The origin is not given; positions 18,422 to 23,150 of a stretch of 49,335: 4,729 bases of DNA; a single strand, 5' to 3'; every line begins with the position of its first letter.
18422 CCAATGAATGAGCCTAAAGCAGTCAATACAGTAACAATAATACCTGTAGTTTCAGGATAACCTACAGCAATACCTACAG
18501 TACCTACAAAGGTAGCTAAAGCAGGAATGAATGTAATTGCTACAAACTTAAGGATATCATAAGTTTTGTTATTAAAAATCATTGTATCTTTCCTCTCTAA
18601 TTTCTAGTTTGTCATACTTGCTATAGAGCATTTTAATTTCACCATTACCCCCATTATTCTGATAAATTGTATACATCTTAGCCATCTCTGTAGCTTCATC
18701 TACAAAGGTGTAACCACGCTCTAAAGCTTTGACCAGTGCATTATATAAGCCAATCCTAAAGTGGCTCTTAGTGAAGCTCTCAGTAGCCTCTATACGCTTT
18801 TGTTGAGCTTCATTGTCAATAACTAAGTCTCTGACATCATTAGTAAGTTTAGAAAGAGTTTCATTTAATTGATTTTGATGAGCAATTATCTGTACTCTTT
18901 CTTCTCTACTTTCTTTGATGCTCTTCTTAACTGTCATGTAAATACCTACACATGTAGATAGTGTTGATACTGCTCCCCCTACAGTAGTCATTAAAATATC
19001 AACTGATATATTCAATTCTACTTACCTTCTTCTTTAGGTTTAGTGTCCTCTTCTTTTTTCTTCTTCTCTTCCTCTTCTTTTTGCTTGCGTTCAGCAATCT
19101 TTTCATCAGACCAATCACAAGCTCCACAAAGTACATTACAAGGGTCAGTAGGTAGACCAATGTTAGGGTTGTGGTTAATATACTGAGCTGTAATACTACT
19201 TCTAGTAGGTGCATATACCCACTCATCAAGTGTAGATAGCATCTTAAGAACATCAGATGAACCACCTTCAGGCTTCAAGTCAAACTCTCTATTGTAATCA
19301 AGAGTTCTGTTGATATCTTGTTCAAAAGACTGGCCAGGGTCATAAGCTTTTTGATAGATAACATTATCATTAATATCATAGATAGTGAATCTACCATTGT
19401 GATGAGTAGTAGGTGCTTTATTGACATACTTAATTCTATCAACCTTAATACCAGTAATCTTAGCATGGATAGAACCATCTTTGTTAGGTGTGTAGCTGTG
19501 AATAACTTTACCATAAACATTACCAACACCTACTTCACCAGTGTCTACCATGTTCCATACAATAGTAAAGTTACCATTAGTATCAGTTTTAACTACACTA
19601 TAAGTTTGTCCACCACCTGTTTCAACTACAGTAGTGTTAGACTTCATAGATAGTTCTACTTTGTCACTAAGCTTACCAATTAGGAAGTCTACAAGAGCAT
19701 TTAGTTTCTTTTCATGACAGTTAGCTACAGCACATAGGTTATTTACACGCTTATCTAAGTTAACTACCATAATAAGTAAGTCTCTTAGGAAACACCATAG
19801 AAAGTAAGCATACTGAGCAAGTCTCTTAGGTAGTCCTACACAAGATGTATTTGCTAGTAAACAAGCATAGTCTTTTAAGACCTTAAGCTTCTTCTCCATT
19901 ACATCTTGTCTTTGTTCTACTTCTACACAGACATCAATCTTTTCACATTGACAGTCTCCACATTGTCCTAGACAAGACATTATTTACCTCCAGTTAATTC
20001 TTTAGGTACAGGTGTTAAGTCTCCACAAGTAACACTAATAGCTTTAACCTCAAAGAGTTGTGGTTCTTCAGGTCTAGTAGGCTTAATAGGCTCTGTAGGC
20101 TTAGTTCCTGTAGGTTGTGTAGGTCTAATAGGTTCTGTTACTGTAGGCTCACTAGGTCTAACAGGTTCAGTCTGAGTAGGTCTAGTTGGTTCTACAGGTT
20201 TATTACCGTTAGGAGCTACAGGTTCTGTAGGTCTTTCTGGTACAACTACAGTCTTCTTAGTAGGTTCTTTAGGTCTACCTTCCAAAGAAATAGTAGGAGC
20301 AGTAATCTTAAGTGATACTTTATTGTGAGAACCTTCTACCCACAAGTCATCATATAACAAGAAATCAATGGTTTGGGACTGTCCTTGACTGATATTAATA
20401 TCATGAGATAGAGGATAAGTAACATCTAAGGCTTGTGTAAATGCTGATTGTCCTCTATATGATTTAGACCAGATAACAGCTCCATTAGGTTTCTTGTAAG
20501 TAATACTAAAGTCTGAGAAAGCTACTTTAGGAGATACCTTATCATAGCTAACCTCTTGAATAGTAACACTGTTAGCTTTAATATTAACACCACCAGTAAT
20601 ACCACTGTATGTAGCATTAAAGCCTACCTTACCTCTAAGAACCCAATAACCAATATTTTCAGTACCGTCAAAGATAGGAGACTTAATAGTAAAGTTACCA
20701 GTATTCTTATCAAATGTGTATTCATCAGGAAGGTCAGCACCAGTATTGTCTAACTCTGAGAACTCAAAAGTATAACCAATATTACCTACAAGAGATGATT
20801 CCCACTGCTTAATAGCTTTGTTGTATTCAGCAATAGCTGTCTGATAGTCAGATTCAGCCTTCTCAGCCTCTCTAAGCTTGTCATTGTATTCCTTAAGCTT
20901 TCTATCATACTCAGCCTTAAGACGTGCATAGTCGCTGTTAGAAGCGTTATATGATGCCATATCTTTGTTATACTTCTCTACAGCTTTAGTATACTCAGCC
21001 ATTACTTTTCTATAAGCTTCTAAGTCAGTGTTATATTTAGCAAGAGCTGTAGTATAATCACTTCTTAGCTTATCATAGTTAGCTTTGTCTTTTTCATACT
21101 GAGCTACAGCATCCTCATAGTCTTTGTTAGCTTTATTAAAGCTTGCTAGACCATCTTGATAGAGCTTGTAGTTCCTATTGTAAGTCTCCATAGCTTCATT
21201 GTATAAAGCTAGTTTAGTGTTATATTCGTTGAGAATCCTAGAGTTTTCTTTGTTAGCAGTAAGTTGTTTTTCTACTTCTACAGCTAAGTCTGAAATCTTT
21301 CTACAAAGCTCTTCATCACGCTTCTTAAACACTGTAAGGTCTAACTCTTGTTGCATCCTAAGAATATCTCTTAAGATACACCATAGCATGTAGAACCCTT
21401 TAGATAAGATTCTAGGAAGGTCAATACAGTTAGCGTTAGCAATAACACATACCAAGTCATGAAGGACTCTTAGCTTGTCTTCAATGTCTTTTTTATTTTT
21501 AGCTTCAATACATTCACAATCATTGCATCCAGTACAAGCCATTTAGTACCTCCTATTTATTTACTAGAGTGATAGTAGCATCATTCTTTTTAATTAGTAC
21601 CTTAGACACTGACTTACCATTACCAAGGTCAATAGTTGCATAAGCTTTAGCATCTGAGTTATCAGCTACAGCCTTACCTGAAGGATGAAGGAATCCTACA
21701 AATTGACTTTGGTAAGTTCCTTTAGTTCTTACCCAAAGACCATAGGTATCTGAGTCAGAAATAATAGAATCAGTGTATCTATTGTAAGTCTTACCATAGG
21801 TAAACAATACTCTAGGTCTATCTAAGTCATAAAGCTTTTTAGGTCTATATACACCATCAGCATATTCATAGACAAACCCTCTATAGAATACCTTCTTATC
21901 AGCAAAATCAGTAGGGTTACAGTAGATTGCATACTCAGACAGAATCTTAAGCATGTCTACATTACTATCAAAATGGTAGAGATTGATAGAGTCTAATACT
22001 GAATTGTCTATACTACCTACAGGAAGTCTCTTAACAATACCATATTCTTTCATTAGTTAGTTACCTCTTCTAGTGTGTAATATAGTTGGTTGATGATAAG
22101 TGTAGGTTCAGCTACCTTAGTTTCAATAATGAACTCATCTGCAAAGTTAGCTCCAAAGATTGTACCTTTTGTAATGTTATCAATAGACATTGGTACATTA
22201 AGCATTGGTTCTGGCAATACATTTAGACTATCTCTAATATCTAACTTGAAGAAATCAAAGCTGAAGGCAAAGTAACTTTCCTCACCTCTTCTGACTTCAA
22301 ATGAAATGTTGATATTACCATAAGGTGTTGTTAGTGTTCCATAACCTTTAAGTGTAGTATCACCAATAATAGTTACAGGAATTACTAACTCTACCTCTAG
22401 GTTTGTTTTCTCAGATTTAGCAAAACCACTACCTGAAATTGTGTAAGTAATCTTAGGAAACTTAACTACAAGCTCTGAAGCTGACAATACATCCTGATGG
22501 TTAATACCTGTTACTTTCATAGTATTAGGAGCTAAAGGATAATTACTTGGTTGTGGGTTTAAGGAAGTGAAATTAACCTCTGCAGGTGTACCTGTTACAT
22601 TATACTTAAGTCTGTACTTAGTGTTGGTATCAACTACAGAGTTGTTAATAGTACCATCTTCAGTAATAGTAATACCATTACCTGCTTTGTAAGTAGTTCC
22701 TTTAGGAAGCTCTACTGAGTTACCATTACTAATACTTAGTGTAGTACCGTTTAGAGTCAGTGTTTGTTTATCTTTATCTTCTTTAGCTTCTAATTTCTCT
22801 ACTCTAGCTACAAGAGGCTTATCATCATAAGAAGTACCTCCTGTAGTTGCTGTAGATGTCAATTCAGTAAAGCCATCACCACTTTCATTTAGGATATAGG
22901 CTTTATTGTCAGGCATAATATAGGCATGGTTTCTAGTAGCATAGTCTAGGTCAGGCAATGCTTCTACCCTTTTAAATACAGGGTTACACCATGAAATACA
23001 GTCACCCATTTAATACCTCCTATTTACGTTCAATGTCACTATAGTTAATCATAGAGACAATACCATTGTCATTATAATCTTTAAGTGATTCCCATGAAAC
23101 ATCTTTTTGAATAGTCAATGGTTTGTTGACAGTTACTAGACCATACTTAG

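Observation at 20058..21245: Fibre protein with 21 aromatic-phased heptads and a 20-proline tract of equal physical length: a possible antigen I/II-type alpha/PPII hairpin stalk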

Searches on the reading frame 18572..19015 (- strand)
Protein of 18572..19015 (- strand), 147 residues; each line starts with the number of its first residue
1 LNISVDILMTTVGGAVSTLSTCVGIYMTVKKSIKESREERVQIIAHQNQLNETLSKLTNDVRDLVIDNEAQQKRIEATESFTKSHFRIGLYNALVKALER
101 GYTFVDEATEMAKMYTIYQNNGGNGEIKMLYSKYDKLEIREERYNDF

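Call 9: search_protein_families(library=phrogs, proteins=[window:18572-19015:-], max_evalue=0.001)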
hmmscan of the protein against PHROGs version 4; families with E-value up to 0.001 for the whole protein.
window:18572-19015:- (147 aa): 3 families
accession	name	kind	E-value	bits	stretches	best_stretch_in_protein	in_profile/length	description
phrog_4257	-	unknown function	3.3e-23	83.4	1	23-142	22-136/138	-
phrog_4105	-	unknown function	7.7e-09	36.8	1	69-142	28-101/103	-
phrog_1863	-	unknown function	0.001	20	0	8-77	4-69/97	-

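Call 24: search_protein_families(library=pfam, proteins=[window:18572-19015:-], max_evalue=0.01)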
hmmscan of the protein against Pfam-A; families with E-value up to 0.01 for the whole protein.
window:18572-19015:- (147 aa): 4 families
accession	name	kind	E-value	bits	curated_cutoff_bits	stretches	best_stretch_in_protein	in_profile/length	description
PF20648.2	DUF6809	-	0.0012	20.1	27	1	30-89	20-78/85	Family of unknown function (DUF6809)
PF05144.20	Phage_CRI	-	0.0017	18.5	21.7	1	49-139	93-181/232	Replication-associated protein G2P N-terminal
PF13543.13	SAM_KSR1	-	0.0081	16.6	22.5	0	43-73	30-60/75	SAM like domain present in kinase suppressor RAS 1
PF04612.17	T2SSM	-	0.0082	16.8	27.8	1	16-90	22-96/160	Type II secretion system (T2SS), protein M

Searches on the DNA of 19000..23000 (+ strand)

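Call 4: search_dna_similar(query=window:19000-23000:+, collection=phages, mode=near, max_rows=20)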
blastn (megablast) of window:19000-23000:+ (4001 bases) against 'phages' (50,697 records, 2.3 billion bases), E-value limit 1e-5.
No match.
